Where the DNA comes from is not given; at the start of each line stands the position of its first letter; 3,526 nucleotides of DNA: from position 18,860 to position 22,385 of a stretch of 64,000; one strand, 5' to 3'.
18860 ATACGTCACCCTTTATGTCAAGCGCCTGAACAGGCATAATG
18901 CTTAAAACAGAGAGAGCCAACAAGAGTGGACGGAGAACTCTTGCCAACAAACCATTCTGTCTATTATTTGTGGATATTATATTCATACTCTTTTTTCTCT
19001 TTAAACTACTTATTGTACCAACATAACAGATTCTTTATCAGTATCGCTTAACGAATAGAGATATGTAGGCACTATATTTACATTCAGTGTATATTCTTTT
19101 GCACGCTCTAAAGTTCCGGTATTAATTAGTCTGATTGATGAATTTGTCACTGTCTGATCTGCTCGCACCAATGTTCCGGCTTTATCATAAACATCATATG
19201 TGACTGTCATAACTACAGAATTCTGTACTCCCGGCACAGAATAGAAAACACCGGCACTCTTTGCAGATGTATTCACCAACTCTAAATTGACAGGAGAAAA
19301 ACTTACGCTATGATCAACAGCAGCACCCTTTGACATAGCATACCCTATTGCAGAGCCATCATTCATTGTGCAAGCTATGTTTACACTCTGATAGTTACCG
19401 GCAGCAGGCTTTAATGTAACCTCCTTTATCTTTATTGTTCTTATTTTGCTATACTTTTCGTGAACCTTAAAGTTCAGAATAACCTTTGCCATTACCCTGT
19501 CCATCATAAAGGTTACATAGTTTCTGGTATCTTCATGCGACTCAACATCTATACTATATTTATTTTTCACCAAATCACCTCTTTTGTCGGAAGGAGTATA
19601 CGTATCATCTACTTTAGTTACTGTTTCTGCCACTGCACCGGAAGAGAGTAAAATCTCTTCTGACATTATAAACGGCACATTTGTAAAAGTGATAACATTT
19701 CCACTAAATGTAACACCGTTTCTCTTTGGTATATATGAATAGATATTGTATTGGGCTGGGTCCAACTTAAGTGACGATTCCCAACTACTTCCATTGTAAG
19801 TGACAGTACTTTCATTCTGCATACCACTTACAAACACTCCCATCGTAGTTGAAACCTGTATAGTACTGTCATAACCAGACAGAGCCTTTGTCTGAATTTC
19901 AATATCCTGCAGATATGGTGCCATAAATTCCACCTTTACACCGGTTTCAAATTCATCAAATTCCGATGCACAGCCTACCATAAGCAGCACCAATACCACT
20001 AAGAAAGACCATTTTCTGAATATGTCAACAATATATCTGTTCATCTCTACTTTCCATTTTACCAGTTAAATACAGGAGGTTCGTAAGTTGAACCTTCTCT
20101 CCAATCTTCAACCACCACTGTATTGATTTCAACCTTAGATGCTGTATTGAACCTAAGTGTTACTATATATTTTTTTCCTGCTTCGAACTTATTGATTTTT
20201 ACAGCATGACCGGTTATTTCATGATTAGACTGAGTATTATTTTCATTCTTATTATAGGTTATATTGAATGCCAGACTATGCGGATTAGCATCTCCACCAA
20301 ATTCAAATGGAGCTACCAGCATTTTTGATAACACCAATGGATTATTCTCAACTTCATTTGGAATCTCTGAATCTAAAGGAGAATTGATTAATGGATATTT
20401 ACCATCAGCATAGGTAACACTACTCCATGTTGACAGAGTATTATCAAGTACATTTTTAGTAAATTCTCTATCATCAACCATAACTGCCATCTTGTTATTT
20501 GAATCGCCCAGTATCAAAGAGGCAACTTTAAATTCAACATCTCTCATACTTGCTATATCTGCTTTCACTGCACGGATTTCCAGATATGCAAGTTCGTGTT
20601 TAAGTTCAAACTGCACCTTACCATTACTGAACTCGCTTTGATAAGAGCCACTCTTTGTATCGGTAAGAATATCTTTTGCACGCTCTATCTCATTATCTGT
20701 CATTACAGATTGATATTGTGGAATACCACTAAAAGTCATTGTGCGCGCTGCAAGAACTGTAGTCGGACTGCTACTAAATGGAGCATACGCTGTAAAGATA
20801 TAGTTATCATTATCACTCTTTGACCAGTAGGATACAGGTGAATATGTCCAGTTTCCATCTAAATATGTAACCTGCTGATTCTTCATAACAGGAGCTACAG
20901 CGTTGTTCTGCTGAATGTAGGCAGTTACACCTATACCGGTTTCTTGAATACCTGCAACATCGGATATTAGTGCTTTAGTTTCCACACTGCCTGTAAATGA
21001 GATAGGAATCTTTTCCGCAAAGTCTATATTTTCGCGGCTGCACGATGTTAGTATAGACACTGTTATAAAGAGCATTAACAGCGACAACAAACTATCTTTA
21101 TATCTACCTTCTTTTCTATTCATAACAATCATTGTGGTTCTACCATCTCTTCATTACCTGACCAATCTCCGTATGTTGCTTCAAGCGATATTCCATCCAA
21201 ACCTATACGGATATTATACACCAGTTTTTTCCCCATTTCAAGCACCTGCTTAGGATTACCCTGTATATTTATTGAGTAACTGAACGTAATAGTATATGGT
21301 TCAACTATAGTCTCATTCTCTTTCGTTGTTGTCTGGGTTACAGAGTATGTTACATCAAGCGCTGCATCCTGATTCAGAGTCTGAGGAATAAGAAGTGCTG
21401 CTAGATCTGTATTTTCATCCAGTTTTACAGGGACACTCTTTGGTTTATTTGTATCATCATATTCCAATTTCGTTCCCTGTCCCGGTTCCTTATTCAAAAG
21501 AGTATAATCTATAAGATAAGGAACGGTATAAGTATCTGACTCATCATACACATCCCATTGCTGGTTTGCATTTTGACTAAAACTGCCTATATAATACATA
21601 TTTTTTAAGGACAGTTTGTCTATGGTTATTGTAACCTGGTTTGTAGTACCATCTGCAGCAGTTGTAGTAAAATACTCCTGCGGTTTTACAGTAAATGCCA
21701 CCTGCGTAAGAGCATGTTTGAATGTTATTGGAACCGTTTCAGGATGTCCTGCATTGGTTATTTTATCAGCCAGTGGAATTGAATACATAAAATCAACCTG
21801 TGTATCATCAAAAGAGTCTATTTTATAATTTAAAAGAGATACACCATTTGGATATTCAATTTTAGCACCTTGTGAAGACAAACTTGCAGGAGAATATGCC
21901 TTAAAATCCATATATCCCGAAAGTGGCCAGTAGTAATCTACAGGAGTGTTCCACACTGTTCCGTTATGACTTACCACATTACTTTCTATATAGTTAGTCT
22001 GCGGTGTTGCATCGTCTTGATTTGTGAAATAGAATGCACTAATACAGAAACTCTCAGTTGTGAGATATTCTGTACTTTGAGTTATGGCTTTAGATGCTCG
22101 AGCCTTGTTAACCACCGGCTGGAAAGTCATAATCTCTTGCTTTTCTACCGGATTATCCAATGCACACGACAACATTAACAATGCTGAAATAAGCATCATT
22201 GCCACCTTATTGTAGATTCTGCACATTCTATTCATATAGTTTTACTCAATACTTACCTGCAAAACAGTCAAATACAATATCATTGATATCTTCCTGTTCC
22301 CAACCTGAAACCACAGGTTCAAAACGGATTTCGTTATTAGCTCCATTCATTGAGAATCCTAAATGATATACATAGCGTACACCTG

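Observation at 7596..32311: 24.6-kb type V pilus-like operon with ten tandem fimbrillin paralogs, ending in a 3,796-aa T9SS-sorted giant protein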

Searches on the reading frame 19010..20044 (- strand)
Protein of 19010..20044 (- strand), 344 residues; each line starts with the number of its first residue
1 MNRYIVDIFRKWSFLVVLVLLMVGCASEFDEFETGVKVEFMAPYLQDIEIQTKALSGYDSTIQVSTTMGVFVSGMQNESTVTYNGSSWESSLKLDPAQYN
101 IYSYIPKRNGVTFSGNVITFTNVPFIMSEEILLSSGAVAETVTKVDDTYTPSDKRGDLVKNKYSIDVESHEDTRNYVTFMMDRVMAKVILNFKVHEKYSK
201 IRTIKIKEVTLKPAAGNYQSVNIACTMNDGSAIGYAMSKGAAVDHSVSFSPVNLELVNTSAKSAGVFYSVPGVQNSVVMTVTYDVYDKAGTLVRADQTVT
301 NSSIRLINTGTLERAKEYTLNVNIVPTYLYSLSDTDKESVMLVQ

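Call 5: search_protein_families(library=pfam, proteins=[window:19010-20044:-], max_evalue=0.01)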
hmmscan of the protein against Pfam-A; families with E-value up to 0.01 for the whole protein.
window:19010-20044:- (344 aa): 0 families

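Call 7: search_protein_families(library=ncbifam, proteins=[window:19010-20044:-], max_evalue=0.1)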
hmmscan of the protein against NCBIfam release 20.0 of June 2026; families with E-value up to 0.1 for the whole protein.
window:19010-20044:- (344 aa): 0 families

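Call 10: find_encoding_contigs(protein=window:19010-20044:-, flank=10000, max_places=6)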
Protein window:19010-20044:- (344 aa): no gene with exactly this product is on record in the collection.

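Call 61: search_solved_structures(query=A7, max_evalue=1, show_alignments=1)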
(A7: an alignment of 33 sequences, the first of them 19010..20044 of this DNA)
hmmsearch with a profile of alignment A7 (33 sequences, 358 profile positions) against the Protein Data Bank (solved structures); distinct sequences matched with E-value up to 1: 4.
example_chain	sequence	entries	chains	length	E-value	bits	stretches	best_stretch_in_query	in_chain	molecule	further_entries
3lpo_A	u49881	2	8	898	0.024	17.4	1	86-176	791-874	Sucrase-isomaltase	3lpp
3sy6_A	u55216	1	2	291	0.15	14.8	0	188-240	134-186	Fimbrial protein BF1861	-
9cu7_H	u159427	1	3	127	0.39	13.4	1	151-196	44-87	Variable Heavy Chain of 16.ND.92 Fab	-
8xld_B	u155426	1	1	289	0.8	12.4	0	157-194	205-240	Nanobody(Staygold-S2G10)-Nanobody(Staygold-S4F1)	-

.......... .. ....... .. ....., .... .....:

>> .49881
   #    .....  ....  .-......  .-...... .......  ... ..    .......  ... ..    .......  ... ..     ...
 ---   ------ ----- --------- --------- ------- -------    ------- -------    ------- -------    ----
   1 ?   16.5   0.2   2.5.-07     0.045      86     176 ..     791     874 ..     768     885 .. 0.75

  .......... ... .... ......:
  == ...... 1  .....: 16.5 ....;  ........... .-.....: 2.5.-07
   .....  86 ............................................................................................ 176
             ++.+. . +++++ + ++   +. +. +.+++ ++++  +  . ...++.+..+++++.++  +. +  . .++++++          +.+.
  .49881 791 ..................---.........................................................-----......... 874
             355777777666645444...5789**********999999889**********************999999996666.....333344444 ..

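Call 81: find_homologous_proteins(query=window:19010-20044:-, max_evalue=0.001)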
Query window:19010-20044:- (344 aa): 83 proteins with E <= 0.001 among 1556 candidates.
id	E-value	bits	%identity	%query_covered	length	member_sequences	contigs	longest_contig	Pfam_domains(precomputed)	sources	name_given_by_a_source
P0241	3.9e-219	744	100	100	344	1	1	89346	-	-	-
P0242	5.7e-193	658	90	100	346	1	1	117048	-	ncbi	-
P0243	2.0e-192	656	90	100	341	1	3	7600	-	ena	-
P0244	1.1e-191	654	90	100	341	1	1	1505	-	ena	-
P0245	6.9e-191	651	90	100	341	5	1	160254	-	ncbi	-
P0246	9.7e-191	651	90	100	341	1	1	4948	-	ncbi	-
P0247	1.1e-190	651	89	100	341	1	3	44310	-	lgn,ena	-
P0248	2.5e-190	650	88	100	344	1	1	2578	-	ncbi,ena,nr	ncbi:MAG: hypothetical protein IIU69_00735 [Bacteroidaceae bacterium]|nr:hypothetical protein [Bacte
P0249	6.6e-190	648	88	100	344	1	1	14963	-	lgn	-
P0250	5.5e-189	645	88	100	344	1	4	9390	-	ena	-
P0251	7.1e-189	645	88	100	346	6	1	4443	-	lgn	-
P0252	7.4e-187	638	87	100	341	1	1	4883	-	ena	-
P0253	2.1e-186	637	88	100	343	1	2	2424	-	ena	-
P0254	2.3e-186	636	88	100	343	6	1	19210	-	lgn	-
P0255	6.9e-186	635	88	100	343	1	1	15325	-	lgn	-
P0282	4.1e-177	606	84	100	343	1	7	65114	-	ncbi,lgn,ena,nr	ncbi:MAG: hypothetical protein IKT80_07760 [Bacteroidaceae bacterium]|nr:hypothetical protein [Bacte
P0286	6.0e-149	514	73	100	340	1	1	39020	-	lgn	-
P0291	2.4e-129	449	63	100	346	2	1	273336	-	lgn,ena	-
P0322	9.9e-9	53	26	98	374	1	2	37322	-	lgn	-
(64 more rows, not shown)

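Call 82: find_encoding_contigs(protein=P0245, flank=10000, max_places=1)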
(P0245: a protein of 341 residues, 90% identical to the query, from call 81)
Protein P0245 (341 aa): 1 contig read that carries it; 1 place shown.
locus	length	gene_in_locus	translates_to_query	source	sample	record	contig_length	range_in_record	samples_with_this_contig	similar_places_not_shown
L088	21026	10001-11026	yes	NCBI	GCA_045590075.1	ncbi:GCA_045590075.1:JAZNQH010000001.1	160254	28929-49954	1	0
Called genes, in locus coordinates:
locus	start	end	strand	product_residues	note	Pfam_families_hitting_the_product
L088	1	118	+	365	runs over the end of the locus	PF17145:DUF5119, PF08842:Mfa2 (faint), PF17145:DUF5119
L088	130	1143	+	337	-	PF13149:Mfa_like_1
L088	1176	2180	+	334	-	PF13149:Mfa_like_1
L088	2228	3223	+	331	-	PF13149:Mfa_like_1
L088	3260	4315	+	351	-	PF13149:Mfa_like_1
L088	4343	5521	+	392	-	-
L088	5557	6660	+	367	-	PF13149:Mfa_like_1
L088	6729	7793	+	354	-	PF13149:Mfa_like_1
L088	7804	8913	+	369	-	PF13149:Mfa_like_1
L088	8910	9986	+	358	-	PF13149:Mfa_like_1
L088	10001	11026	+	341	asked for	-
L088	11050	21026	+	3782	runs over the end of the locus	-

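Call 83: find_encoding_contigs(protein=P0291, flank=10000, max_places=1)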
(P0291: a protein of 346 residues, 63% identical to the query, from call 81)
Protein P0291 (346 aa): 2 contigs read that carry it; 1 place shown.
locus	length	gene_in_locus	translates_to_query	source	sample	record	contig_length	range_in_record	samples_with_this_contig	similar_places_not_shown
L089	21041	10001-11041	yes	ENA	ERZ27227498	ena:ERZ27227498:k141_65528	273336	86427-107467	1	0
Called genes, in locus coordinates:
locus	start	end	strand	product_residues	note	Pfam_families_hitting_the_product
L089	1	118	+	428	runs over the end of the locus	PF12099:DUF3575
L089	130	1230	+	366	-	PF17145:DUF5119, PF08842:Mfa2 (weak)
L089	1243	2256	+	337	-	PF13149:Mfa_like_1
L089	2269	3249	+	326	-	PF13149:Mfa_like_1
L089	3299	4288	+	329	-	PF13149:Mfa_like_1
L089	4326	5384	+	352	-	-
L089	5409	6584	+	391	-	-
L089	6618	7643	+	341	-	PF13149:Mfa_like_1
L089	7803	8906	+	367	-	PF13149:Mfa_like_1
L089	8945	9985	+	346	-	PF13149:Mfa_like_1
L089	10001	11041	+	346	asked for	-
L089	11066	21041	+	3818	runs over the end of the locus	-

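Call 84: find_encoding_contigs(protein=P0286, flank=10000, max_places=1)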
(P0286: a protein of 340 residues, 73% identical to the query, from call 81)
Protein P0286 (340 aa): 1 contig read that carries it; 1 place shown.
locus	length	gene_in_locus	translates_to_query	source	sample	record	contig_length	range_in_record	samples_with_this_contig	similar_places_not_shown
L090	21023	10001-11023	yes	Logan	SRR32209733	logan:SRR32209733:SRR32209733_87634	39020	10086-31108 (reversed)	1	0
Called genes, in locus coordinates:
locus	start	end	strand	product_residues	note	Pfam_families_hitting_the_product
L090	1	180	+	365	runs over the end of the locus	PF17145:DUF5119, PF08842:Mfa2 (faint), PF17145:DUF5119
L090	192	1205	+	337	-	PF13149:Mfa_like_1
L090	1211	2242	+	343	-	PF13149:Mfa_like_1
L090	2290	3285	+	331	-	PF13149:Mfa_like_1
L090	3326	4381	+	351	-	PF13149:Mfa_like_1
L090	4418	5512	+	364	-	-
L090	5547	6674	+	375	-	-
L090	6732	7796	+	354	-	PF13149:Mfa_like_1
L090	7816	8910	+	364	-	PF13149:Mfa_like_1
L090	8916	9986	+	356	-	PF13149:Mfa_like_1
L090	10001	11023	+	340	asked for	-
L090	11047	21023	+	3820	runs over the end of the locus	-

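Call 95: find_encoding_contigs(protein=P0282, flank=10000, max_places=2)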
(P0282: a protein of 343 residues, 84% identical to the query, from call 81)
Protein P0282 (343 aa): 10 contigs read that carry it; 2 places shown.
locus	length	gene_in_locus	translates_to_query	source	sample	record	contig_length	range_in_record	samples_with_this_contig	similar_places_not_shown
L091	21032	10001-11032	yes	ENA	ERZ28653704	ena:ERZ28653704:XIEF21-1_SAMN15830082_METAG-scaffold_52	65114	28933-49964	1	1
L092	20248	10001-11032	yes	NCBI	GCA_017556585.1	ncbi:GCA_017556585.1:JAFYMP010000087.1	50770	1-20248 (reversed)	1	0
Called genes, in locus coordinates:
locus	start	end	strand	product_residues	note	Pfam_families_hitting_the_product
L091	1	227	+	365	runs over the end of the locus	PF17145:DUF5119, PF08842:Mfa2 (faint), PF17145:DUF5119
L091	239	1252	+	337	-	PF13149:Mfa_like_1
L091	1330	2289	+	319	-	PF13149:Mfa_like_1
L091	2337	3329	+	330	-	PF13149:Mfa_like_1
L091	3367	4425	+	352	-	-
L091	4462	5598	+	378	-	-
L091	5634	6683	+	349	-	PF13149:Mfa_like_1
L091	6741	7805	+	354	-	PF13149:Mfa_like_1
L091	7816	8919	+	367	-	PF13149:Mfa_like_1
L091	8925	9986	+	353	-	PF13149:Mfa_like_1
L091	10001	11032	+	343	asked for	-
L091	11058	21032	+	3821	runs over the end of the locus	-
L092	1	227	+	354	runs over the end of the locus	PF17145:DUF5119, PF08842:Mfa2 (faint), PF17145:DUF5119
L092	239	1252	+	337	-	PF13149:Mfa_like_1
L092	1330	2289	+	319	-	PF13149:Mfa_like_1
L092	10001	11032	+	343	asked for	-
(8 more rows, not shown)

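Call 96: find_encoding_contigs(protein=P0322, flank=10000, max_places=1)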
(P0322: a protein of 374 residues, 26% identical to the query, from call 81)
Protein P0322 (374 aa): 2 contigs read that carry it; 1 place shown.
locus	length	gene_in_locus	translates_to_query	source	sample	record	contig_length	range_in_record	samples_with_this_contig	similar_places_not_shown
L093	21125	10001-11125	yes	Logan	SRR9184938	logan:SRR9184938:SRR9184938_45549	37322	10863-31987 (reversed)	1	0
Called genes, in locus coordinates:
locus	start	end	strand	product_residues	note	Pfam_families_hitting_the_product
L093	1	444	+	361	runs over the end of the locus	-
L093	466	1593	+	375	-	PF13149:Mfa_like_1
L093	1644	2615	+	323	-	PF13149:Mfa_like_1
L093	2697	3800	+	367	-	PF13149:Mfa_like_1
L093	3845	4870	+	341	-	PF13149:Mfa_like_1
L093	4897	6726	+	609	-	PF13149:Mfa_like_1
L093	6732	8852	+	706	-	PF13149:Mfa_like_1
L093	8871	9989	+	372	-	PF13149:Mfa_like_1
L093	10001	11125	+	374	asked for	-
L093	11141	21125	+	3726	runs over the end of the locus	-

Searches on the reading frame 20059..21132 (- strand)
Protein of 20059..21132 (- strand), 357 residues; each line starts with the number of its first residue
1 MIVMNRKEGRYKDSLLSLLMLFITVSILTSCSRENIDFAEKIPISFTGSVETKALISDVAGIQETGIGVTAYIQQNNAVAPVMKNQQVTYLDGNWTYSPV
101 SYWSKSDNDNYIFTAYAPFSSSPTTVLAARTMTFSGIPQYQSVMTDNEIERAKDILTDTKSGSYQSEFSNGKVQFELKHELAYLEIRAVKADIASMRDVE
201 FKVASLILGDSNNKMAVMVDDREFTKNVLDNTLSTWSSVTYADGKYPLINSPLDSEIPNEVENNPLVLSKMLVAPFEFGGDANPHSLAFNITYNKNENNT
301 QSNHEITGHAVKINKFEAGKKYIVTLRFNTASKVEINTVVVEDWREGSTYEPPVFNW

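Call 5: search_protein_families(library=pfam, proteins=[window:20059-21132:-], max_evalue=0.01)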
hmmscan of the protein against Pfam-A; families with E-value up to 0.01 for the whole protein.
window:20059-21132:- (357 aa): 1 family
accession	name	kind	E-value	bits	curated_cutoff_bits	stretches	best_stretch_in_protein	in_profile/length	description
PF13149.12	Mfa_like_1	-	7.7e-16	59.3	27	1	65-344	12-246/246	Fimbrillin-like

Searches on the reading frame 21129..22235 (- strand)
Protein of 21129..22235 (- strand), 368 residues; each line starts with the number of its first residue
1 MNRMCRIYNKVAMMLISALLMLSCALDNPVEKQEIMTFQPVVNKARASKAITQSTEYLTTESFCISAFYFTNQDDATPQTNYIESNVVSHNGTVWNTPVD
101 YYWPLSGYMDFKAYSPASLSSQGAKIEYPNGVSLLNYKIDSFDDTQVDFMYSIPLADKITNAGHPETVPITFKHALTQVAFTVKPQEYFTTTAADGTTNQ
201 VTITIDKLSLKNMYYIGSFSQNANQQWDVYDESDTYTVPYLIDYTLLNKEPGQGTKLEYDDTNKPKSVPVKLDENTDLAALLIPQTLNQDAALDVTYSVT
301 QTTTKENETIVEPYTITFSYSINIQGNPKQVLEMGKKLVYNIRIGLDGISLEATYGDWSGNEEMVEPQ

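Call 5: search_protein_families(library=pfam, proteins=[window:21129-22235:-], max_evalue=0.01)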
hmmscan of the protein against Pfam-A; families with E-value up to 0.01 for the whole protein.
window:21129-22235:- (368 aa): 1 family
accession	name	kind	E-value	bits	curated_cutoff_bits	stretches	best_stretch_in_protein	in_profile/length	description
PF13149.12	Mfa_like_1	-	1.5e-19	71.5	27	1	65-358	14-246/246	Fimbrillin-like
